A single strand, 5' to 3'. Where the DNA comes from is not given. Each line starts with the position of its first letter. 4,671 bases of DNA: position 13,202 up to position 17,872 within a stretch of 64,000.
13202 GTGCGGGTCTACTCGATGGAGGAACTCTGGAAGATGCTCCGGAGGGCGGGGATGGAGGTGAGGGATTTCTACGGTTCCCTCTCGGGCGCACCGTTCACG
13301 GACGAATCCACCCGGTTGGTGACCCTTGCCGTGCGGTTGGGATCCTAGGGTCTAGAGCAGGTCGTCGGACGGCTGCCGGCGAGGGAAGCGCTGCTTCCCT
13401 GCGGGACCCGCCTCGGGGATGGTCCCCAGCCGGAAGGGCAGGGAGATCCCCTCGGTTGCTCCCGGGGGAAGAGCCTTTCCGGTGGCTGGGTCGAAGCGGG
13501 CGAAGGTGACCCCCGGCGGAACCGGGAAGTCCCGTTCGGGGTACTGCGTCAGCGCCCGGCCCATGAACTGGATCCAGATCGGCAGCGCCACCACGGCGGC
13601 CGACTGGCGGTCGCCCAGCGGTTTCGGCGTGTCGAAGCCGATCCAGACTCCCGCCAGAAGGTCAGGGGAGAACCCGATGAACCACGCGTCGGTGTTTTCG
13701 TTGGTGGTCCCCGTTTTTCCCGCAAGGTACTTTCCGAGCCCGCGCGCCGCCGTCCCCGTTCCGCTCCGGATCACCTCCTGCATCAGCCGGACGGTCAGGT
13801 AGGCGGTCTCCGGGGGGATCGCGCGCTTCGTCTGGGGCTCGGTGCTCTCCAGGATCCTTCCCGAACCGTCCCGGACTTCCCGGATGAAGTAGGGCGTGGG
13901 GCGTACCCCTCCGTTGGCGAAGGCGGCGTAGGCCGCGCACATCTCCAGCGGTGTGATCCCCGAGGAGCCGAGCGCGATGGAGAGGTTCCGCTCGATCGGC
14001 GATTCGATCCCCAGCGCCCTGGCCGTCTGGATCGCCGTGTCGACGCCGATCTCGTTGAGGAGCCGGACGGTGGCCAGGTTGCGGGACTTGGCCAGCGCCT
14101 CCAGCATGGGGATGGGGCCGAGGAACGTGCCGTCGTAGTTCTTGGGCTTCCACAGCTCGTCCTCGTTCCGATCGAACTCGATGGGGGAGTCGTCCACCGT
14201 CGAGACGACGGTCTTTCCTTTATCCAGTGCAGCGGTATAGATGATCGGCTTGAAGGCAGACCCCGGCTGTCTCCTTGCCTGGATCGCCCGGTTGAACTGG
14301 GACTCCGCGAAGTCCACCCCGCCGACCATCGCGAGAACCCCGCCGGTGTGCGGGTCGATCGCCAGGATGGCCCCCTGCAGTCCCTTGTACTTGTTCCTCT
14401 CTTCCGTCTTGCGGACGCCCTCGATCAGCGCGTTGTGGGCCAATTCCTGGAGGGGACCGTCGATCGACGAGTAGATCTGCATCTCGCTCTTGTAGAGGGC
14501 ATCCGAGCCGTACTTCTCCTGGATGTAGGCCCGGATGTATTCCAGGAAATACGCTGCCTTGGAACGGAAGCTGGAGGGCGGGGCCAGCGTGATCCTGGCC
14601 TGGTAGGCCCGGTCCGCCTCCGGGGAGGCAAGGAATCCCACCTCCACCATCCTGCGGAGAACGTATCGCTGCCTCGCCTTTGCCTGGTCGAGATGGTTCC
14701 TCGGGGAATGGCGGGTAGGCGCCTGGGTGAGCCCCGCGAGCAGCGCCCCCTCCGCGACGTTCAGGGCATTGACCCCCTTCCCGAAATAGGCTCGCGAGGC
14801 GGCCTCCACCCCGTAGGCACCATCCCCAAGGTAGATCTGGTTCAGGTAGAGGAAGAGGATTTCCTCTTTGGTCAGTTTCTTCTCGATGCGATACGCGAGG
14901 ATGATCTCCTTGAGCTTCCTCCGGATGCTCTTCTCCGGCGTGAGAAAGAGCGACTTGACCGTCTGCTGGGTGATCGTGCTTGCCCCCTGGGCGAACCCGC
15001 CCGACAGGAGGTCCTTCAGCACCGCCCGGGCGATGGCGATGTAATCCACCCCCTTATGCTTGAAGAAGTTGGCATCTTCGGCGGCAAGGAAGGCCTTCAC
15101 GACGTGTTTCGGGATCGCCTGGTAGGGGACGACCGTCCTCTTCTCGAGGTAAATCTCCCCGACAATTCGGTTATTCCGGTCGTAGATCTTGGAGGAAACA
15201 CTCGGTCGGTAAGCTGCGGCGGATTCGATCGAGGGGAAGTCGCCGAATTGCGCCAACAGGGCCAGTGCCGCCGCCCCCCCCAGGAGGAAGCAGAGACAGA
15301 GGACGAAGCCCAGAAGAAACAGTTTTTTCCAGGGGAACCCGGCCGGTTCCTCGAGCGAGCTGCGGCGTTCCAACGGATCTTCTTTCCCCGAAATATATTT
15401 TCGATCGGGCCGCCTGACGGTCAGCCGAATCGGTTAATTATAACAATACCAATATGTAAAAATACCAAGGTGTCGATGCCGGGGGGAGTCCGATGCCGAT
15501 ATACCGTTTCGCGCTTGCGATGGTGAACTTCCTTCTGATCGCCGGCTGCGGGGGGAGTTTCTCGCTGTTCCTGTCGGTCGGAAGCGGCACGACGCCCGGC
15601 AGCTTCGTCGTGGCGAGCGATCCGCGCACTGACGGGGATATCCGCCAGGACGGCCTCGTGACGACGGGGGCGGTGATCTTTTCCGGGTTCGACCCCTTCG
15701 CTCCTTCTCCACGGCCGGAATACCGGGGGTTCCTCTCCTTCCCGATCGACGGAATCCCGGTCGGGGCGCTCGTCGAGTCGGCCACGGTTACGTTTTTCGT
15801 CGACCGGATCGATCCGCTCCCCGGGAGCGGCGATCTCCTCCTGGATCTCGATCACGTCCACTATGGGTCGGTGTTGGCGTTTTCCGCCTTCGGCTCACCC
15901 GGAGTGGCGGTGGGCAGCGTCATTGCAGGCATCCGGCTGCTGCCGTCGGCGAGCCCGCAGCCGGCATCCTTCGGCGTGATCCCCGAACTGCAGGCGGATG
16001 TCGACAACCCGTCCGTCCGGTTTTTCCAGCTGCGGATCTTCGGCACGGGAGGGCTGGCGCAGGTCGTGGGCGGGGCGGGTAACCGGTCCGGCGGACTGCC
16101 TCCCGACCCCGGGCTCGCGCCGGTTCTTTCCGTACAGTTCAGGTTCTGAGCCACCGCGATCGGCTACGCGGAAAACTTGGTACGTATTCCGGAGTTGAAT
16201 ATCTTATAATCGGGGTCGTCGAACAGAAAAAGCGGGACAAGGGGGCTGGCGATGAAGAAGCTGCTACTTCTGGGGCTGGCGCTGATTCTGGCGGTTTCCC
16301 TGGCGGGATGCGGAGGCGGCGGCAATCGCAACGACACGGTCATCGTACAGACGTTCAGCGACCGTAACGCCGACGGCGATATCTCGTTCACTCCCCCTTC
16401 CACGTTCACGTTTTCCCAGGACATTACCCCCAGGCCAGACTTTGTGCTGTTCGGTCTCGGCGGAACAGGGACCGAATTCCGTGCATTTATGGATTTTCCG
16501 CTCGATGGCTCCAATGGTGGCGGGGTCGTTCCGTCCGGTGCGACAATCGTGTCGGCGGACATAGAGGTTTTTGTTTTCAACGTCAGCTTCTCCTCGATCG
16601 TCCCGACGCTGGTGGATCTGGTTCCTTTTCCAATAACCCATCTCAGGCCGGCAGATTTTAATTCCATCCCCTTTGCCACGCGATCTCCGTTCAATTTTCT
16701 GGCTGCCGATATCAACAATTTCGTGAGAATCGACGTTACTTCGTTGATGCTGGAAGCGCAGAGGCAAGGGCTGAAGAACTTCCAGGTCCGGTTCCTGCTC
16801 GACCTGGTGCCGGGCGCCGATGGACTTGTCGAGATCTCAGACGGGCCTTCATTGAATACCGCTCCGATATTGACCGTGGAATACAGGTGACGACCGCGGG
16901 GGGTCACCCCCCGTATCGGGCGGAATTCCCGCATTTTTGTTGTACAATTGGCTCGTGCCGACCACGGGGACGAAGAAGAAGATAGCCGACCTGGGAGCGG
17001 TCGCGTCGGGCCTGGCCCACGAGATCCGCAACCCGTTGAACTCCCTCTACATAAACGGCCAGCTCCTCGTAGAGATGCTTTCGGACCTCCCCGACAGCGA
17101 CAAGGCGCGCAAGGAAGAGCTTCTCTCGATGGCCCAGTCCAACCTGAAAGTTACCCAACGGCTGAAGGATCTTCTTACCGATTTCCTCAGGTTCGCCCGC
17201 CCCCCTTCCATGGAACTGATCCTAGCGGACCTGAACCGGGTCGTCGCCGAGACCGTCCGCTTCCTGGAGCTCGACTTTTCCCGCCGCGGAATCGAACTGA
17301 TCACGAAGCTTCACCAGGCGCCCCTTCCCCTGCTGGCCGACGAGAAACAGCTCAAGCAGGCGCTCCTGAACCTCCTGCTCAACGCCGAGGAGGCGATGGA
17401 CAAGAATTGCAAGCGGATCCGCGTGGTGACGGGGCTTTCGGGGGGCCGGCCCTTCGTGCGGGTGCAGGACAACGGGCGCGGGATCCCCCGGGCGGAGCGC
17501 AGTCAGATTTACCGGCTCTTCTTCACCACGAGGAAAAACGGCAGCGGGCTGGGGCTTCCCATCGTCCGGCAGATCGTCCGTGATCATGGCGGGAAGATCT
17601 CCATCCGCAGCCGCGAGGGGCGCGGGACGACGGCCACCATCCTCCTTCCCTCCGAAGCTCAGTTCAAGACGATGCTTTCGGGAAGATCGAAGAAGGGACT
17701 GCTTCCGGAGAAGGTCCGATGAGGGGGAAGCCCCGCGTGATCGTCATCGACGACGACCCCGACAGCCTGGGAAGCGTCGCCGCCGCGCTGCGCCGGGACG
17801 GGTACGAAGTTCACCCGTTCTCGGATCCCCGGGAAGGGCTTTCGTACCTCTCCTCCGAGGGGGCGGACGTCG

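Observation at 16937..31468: Sigma-54 / NtrC-type two-component module placed immediately upstream of a 12-kb heat-shock supercluster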

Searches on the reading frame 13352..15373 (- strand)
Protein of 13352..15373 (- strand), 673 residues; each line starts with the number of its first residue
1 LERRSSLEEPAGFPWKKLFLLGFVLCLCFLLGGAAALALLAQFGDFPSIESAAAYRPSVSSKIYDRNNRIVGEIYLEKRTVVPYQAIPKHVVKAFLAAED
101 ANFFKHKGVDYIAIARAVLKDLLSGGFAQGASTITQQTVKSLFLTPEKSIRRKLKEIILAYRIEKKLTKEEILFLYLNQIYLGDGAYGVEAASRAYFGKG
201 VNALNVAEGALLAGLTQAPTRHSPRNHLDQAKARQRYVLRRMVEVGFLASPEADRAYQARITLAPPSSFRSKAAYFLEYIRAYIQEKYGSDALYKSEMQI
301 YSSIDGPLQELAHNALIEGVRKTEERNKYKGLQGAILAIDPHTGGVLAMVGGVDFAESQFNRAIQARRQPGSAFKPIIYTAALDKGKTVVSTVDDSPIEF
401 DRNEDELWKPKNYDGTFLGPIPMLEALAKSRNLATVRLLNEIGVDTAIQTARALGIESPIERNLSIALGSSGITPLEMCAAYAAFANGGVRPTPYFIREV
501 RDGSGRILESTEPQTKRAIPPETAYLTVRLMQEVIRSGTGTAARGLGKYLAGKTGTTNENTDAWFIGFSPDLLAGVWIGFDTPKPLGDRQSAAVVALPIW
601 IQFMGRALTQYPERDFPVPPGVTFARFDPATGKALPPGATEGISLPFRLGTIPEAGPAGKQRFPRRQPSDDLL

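Call 5: search_protein_families(library=pfam, proteins=[window:13352-15373:-])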
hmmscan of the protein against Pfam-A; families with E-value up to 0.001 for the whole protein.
window:13352-15373:- (673 aa): 2 families
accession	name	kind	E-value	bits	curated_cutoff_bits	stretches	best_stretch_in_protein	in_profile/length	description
PF00912.28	Transgly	-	2.1e-65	220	27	1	69-242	3-177/178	Transglycosylase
PF00905.27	Transpeptidase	-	5.3e-39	134.6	22.1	1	334-571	1-267/299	Penicillin binding protein transpeptidase domain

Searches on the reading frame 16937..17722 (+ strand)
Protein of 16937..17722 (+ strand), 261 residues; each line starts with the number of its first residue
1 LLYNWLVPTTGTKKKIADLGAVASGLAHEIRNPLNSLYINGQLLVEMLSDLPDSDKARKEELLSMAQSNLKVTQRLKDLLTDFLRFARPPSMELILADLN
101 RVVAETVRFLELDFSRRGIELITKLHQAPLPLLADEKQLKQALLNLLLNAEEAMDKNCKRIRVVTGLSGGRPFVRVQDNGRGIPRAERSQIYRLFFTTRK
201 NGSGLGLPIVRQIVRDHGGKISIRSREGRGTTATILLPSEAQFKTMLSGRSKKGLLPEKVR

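Call 4: search_protein_families(library=pfam, proteins=[window:16937-17722:+])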
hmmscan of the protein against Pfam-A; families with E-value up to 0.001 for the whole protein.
window:16937-17722:+ (261 aa): 2 families
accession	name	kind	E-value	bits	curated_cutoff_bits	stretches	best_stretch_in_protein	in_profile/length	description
PF02518.31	HATPase_c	-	2.2e-24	86.5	26.4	1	135-240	2-110/111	Histidine kinase-, DNA gyrase B-, and HSP90-like ATPase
PF00512.31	HisKA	-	1.1e-08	35.4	26.9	1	20-89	3-63/66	His Kinase A (phospho-acceptor) domain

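Call 58: search_protein_families(library=ncbifam, proteins=[window:16937-17722:+], max_evalue=0.00001)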
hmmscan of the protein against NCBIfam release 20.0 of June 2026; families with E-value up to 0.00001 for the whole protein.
window:16937-17722:+ (261 aa): 73 families (the best 25 are shown)
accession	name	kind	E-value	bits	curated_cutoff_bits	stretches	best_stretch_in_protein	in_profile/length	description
NF008468.0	PRK11360.1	equivalog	3.6e-49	167.7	646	1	14-242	391-611/616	two-component system sensor histidine kinase AtoS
NF007688.0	PRK10364.1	equivalog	7.2e-44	150.3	479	1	13-243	234-455/460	two-component system sensor histidine kinase ZraS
NF052574.1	HisKinEspCMyxo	equivalog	1e-38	133.1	1200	1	14-242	412-640/785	serine histidine kinase EspC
NF010411.0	PRK13837.1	equivalog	9.8e-36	123.1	647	1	19-244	450-680/828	two-component system VirA-like sensor kinase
NF053867.1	SprKinKinDBac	equivalog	2.3e-27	95.6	775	1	14-240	281-498/500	sporulation kinase KinD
NF046044.1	PnpS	equivalog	3.2e-27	95.6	400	1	27-238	178-390/390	two-component system histidine kinase PnpS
NF052573.1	HisKinEspAMyxo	equivalog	2e-25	89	1400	1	15-240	380-612/755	serine histidine kinase EspA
NF038348.1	T2SS_HK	subfamily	3.8e-25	88.3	450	1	55-238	391-572/574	histidine kinase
NF041777.1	sens_FixL_Rhizob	equivalog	2.4e-24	85.9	850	1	16-239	259-481/485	sensor protein FixL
TIGR02966.1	phoR_proteo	equivalog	4e-24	85.2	334.2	1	26-235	121-331/333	phosphate regulon sensor histidine kinase PhoR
NF008312.0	PRK11100.1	equivalog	6.5e-24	84.6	356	1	25-240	262-475/477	two-component system sensor histidine kinase CreC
NF041735.1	hist_kin_RppB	equivalog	8.6e-24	84.1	400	1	25-238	222-438/438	two-component system sensor histidine kinase RppB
NF006800.0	PRK09303.1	equivalog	1.7e-23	83.2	342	1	23-238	155-376/383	histidine kinase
NF047497.1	HK_LIC_12097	equivalog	3e-23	82.2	500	1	15-239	146-366/367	LIC_12097 family sensor histidine kinase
NF010076.0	PRK13557.1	subfamily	5.3e-23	81.2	631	1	14-247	158-402/540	histidine kinase famiy protein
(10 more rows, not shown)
